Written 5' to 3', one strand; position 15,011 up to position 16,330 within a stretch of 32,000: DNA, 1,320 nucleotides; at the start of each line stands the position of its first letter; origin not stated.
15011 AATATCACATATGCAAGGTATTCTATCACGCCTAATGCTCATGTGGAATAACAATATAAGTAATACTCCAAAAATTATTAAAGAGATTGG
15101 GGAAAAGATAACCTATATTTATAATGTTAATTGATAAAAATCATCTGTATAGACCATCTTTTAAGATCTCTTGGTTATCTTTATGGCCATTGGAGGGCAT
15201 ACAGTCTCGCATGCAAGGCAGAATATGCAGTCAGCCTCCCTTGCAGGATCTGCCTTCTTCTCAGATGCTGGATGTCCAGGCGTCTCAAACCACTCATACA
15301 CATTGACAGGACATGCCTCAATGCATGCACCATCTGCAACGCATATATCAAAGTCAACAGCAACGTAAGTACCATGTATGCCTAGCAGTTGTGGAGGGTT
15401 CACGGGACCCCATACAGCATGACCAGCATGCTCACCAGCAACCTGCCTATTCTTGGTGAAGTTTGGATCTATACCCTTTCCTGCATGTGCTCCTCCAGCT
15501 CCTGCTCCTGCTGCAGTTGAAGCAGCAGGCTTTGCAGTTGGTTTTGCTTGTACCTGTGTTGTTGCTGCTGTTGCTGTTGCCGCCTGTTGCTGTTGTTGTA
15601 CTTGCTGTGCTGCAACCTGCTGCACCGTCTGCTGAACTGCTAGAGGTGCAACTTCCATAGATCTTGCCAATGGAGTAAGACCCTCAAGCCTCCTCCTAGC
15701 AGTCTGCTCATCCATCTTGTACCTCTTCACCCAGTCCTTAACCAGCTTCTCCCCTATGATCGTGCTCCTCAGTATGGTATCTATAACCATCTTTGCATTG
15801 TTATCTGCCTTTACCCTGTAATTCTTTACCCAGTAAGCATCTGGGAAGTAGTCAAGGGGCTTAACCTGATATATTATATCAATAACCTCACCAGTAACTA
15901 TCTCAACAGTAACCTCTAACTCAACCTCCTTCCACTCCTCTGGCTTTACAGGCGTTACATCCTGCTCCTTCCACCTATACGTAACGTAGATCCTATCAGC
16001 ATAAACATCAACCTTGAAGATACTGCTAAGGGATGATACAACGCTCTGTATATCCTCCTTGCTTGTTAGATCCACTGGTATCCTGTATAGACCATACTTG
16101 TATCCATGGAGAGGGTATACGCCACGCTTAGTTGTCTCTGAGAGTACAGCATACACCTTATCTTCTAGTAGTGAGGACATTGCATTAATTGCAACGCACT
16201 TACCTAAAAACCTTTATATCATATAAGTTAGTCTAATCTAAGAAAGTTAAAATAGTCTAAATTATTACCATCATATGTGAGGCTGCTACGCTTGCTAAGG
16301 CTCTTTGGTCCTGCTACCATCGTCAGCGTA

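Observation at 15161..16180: Zinc-ferredoxin domain fused to an unknown ~175-aa domain through a Q/A/T-rich linker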

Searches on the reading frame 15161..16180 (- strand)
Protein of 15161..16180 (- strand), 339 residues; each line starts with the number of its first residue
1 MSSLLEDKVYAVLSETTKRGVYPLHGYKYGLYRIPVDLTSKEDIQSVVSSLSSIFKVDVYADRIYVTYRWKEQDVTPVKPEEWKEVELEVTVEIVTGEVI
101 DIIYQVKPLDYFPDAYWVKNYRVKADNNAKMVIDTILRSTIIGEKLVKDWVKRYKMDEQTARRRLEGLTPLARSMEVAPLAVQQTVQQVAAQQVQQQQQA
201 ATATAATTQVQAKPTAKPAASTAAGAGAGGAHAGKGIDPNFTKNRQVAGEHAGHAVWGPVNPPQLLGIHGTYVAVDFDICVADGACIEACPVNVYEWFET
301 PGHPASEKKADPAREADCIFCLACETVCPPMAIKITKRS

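Call 3: search_protein_families(library=pfam, proteins=[window:15161-16180:-], max_evalue=1)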
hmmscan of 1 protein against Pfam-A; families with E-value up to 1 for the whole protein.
window:15161-16180:- (339 aa): 12 families
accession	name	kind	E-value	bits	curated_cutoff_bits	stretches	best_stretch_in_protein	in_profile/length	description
PF00037.32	Fer4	-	6e-09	35.8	21.1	2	274-295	2-23/24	4Fe-4S binding domain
PF12838.12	Fer4_7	-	1e-06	29.5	27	2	280-329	2-49/52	4Fe-4S dicluster domain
PF13237.11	Fer4_10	-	6.3e-06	26.5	25.5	1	275-329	4-53/53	4Fe-4S dicluster domain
PF13187.11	Fer4_9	-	3.1e-05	24.4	27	1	280-331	2-50/52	4Fe-4S dicluster domain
PF14697.11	Fer4_21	-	0.0014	19.2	35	1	275-333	3-57/59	4Fe-4S dicluster domain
PF12837.12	Fer4_6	-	0.0025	18.1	25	1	273-295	2-24/24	4Fe-4S binding domain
PF12798.12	Fer4_3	-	0.008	17.4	27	2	280-293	1-14/15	4Fe-4S binding domain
PF13183.11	Fer4_8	-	0.009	17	27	2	278-329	3-65/68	4Fe-4S dicluster domain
PF05187.19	Fer4_ETF_QO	-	0.012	16.2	24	1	270-333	30-90/104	Electron transfer flavoprotein-ubiquinone oxidoreductase, 4Fe-4S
PF12797.12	Fer4_2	-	0.079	13.4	24.5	1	272-292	2-22/22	4Fe-4S binding domain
PF17946.7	RecC_C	-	0.11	12.8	22.6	1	133-208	44-116/202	RecC C-terminal domain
PF25160.1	LdpA_Fe-S-bd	-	0.36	11.1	27.6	0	323-334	8-19/49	LdpA Fe-S cluster-binding domain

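Call 4: search_protein_families(library=ncbifam, proteins=[window:15161-16180:-], max_evalue=1)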
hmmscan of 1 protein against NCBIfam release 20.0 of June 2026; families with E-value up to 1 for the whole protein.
window:15161-16180:- (339 aa): 51 families (the best 25 are shown)
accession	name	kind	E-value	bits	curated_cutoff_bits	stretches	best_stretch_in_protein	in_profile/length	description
NF041165.1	ZFX_Thplmales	equivalog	5.3e-25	88.4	280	2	235-304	12-93/144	zinc-containing ferredoxin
NF009053.0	PRK12387.1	subfamily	4.2e-08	33.1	204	1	276-337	36-94/180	formate hydrogenlyase complex iron-sulfur subunit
NF042909.1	FMH_DH_FwdF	exception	7.8e-08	31.8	375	1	273-338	252-316/336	tungsten-dependent formylmethanofuran dehydrogenase subunit FwdF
NF042987.1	OGOR_delta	exception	7.7e-07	29.2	125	1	273-335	26-87/89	2-oxoglutarate ferredoxin oxidoreductase subunit delta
NF006221.0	PRK08348.1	subfamily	1.6e-06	27.9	124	1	272-336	38-95/136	NADH-plastoquinone oxidoreductase subunit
TIGR04395.1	cutC_activ_rSAM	equivalog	1.6e-06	27.6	360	1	273-336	49-106/309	choline TMA-lyase-activating enzyme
TIGR03048.1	PS_I_psaC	equivalog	2e-06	27.9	130.65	1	277-330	7-59/80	photosystem I iron-sulfur center protein PsaC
NF006076.0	PRK08222.1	equivalog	4.2e-06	26.7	270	1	277-337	37-94/181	hydrogenase 4 subunit H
NF043039.1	HgcAB_like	equivalog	6.1e-06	26.1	285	1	271-333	293-349/350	HgcAB-like fusion protein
NF040864.1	HgcB_ferredoxin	equivalog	9.6e-06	25.4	99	1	274-336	10-64/93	mercury methylation ferredoxin HgcB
NF007205.0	PRK09626.1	equivalog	2e-05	24.6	93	1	270-338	9-76/105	2-oxoglutarate-acceptor oxidoreductase subunit OorD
TIGR01971.1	NuoI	subfamily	4.3e-05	23.1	113.05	1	278-338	42-103/121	NADH-quinone oxidoreductase, chain I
NF058577.1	FdxA_fam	equivalog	0.00018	21.7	65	2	274-293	32-51/52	4Fe-4S ferredoxin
NF005503.0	PRK07118.1-2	equivalog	0.00031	20.1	252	1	264-336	153-232/292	RnfABCDGE type electron transport complex subunit B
TIGR02179.1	PorD_KorD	subfamily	0.00043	20.4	60.05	2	315-337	24-46/78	2-oxoacid:acceptor oxidoreductase, delta subunit, pyruvate/2-ketoisovalerate family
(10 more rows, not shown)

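Call 5: search_solved_structures(query=window:15161-16180:-, max_evalue=1, show_alignments=2)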
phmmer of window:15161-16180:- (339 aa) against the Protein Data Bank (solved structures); distinct sequences matched with E-value up to 1: 88 (the best 60 are shown).
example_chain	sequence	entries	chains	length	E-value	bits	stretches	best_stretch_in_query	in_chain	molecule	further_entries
1xer_A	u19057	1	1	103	1.7e-48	169.2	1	236-335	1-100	FERREDOXIN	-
2vkr_A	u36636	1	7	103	2e-47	165.7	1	236-335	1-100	ZINC-CONTAINING FERREDOXIN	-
5t5i_F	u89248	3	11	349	2.4e-11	47.1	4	274-336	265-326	Tungsten formylmethanofuran dehydrogenase subunit fwdF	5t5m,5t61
9sw6_H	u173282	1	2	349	1.1e-09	41.7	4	274-336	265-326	Tungsten formylmethanofuran dehydrogenase, subunit F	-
9e0j_K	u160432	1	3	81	7.5e-07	32.4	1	276-333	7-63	Photosystem I iron-sulfur center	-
7f4v_aC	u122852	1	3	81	9e-07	32.1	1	277-333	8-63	Photosystem I iron-sulfur center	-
6ijj_C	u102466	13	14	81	1.1e-06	31.9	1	274-332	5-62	PsaC | Photosystem I iron-sulfur center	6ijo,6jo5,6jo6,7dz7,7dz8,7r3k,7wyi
7bgi_C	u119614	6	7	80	1.1e-06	31.8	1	274-332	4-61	Photosystem I iron-sulfur center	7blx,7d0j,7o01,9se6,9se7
9mgw_C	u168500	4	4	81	1.6e-06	31.3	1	273-332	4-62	Photosystem I iron-sulfur center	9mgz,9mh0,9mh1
6qph_C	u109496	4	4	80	1.7e-06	31.2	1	273-332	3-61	Photosystem I iron-sulfur center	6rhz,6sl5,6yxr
8cmo_C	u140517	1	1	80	1.7e-06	31.1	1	273-332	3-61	Photosystem I subunit VII PsaC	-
6kif_C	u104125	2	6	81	2e-06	30.9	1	277-333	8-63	Photosystem I iron-sulfur center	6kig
9l0a_C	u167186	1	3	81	2.9e-06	30.4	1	277-332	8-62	Photosystem I iron-sulfur center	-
7qco_C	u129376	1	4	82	3.2e-06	30.3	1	277-333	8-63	Photosystem I iron-sulfur center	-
1k0t_A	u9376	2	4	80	3.5e-06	30.2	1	277-333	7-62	PSAC SUBUNIT OF PHOTOSYSTEM I | Photosystem I iron-sulfur center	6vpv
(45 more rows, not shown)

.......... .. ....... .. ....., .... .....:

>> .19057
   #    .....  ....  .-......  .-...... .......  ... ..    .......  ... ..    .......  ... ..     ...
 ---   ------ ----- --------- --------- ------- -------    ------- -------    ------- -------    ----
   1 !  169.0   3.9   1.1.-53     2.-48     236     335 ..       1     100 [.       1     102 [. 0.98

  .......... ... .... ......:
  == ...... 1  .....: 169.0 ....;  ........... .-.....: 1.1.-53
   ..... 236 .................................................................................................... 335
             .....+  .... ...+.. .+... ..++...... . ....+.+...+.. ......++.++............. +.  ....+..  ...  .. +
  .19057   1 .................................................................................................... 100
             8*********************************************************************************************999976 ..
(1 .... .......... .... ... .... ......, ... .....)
